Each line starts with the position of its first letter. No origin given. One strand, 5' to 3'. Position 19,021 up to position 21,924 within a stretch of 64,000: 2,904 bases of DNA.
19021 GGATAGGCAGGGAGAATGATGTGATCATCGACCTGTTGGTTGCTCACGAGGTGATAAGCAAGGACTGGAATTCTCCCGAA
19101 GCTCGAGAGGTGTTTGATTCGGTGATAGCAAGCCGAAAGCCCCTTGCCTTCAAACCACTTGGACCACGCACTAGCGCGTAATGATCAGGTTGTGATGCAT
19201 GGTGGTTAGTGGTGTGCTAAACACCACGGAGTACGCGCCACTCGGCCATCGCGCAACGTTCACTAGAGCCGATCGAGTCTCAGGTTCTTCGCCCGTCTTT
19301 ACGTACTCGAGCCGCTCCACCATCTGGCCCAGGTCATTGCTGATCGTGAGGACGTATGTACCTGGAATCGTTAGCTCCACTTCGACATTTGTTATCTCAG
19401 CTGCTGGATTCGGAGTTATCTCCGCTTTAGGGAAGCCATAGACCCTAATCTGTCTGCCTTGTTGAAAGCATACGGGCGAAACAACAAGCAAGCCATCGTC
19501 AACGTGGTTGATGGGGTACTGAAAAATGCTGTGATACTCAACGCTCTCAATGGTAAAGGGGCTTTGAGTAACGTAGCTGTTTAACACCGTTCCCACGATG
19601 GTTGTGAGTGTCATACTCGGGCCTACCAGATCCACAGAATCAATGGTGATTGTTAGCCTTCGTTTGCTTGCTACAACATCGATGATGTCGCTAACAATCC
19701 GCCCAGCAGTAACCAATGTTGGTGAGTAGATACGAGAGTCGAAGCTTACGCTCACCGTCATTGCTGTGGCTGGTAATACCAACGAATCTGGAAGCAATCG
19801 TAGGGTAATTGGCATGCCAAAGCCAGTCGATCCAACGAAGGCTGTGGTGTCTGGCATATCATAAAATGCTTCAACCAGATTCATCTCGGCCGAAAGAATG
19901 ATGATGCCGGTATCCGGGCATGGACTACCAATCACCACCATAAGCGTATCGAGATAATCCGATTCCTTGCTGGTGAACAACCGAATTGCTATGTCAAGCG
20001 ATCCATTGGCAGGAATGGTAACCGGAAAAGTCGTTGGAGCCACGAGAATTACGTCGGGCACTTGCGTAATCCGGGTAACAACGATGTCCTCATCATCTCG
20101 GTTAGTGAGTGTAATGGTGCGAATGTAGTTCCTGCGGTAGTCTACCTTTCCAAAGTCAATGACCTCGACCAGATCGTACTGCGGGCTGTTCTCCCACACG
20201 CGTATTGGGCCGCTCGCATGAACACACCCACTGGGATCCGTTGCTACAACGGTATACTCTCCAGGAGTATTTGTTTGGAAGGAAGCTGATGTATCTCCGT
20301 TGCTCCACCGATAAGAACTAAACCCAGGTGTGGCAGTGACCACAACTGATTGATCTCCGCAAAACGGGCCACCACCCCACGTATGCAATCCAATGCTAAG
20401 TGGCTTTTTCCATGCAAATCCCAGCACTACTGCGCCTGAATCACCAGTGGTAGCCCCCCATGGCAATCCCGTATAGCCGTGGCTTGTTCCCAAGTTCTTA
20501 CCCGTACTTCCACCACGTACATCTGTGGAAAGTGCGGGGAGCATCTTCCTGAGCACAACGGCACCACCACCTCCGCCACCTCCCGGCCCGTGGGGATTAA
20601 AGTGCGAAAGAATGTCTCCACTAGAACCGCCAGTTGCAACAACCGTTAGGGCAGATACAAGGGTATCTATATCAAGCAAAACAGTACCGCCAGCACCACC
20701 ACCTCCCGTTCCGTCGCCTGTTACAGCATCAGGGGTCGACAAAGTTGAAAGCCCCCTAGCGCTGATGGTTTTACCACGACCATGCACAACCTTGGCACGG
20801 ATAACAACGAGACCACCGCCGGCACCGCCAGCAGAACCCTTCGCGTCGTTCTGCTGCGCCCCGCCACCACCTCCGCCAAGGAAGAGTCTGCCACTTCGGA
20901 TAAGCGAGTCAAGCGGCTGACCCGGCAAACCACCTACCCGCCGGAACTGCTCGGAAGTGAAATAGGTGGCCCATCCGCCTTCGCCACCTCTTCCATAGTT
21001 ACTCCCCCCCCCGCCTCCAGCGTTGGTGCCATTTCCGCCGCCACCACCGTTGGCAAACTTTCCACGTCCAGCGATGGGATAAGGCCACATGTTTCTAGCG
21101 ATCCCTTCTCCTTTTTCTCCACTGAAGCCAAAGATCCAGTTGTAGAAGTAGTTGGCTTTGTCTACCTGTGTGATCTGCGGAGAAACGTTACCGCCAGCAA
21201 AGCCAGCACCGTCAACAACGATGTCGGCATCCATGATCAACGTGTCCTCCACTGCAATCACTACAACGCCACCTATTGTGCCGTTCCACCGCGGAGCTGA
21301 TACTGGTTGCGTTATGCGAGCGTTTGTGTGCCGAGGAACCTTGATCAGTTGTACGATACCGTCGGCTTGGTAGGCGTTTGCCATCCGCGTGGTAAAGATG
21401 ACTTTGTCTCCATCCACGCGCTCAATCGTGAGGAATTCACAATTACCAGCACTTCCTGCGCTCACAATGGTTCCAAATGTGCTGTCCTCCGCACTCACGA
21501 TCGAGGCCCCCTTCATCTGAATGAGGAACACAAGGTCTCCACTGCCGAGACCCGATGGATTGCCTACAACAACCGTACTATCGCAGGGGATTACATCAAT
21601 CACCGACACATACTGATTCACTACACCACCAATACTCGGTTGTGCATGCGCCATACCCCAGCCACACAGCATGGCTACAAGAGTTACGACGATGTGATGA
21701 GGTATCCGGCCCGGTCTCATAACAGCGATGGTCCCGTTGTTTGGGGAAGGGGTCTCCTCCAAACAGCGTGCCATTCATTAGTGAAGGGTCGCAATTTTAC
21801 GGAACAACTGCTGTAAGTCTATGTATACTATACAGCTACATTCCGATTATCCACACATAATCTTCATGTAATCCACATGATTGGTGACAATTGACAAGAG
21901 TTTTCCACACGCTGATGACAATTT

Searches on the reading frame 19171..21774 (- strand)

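Call 62: search_protein_families(library=pfam, proteins=[window:19171-21774:-], max_evalue=0.001)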
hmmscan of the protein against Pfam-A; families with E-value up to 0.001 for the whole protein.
window:19171-21774:- (867 aa): 1 family
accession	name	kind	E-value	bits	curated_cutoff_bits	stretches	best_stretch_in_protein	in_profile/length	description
PF18962.6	Por_Secre_tail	-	0.00025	21.7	27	1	788-865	3-75/75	Secretion system C-terminal sorting domain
